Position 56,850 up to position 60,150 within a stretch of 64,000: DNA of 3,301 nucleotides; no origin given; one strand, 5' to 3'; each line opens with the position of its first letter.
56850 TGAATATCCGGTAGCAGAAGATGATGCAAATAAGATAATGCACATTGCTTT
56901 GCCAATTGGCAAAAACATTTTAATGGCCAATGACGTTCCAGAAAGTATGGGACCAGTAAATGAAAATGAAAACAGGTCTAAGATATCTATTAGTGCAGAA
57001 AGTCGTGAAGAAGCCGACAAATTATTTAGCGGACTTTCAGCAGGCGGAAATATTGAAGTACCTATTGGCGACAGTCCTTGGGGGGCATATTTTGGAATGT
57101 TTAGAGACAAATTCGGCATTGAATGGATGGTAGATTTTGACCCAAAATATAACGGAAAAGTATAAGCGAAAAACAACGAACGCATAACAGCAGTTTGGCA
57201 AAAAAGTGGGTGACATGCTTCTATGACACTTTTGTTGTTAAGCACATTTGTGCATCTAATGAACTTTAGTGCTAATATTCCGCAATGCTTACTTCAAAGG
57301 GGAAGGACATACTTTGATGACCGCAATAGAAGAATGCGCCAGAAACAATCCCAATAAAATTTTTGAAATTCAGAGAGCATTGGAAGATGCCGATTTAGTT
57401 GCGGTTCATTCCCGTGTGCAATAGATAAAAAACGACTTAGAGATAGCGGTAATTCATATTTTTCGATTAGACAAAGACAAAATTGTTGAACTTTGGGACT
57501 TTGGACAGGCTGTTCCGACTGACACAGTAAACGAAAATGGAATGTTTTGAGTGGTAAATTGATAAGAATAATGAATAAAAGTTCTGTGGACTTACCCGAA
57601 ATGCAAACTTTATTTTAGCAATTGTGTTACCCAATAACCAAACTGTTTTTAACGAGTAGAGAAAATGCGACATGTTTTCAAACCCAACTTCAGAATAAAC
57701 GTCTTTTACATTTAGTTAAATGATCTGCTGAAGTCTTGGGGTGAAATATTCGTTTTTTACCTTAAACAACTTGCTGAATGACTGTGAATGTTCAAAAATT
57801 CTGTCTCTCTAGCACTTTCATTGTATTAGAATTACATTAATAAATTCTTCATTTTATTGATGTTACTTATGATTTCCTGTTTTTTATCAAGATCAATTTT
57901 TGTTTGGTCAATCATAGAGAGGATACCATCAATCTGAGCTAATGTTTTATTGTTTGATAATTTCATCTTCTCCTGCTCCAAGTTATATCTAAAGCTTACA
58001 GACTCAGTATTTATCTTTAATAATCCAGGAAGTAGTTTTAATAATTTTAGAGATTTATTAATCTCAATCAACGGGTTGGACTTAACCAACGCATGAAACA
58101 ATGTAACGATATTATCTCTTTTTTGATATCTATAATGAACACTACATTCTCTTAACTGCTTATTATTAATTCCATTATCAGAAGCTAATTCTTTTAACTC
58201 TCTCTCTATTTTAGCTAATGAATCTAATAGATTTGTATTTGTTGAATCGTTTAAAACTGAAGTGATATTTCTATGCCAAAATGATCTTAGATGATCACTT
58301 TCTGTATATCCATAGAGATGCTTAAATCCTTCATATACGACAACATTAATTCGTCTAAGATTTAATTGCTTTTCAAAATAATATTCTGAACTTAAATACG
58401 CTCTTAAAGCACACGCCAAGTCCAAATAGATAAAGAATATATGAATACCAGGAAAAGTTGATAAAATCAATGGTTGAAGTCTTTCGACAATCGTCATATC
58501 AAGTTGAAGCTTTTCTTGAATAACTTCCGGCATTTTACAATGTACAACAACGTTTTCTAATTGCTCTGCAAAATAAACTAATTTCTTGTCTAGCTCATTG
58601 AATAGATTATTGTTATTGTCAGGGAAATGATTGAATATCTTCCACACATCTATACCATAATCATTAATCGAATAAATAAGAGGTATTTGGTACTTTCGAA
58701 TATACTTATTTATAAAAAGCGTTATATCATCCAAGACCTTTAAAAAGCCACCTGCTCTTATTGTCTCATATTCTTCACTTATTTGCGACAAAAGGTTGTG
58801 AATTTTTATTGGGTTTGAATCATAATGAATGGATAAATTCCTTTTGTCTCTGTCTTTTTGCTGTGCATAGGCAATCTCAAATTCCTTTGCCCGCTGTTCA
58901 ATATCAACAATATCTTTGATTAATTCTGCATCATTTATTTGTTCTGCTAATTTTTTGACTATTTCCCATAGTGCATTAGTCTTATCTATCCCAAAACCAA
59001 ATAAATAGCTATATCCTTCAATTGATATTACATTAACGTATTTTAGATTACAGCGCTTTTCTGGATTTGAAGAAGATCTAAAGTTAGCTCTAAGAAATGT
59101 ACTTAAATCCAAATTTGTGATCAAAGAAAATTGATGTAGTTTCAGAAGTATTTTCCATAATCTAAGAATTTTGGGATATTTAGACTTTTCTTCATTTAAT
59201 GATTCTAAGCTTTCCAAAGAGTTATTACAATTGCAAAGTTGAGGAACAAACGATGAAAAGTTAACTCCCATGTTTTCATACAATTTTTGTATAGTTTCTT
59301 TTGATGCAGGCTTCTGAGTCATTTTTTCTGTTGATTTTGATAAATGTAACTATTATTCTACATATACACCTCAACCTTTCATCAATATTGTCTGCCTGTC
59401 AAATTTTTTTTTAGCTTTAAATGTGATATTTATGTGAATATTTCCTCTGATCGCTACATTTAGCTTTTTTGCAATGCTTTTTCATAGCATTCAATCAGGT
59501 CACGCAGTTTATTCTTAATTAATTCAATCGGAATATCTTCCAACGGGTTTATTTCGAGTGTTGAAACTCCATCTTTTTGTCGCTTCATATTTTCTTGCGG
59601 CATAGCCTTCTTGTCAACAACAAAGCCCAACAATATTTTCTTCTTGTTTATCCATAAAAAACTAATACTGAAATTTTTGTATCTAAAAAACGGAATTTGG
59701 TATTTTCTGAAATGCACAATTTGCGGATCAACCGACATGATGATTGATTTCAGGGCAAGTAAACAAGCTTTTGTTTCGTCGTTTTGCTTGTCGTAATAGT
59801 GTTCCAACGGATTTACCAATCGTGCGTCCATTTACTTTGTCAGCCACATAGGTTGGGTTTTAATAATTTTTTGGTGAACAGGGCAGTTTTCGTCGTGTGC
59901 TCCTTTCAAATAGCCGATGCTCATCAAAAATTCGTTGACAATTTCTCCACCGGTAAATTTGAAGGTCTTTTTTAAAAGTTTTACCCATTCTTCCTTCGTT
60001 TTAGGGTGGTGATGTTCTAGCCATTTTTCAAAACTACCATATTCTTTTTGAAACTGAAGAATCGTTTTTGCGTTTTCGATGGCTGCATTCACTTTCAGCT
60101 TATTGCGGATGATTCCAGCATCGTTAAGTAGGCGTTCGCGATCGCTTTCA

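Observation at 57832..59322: AT-rich orphan gene encoding an internally duplicated protein with paired R-x4-H motifs: candidate single-chain tandem HEPN RNase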

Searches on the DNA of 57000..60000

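Call 94: search_rna_families(source=window, start=57000, end=60000, threshold=evalue, max_evalue=1)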
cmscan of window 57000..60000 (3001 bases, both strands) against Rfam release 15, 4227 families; matches with E-value up to 1: 0.
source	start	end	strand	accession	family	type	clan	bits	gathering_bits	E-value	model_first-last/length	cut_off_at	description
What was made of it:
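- On AbiD/F (Abi_2, PF07751): No Rfam hit at E of 1 or better in 57000-60000 (call 94).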
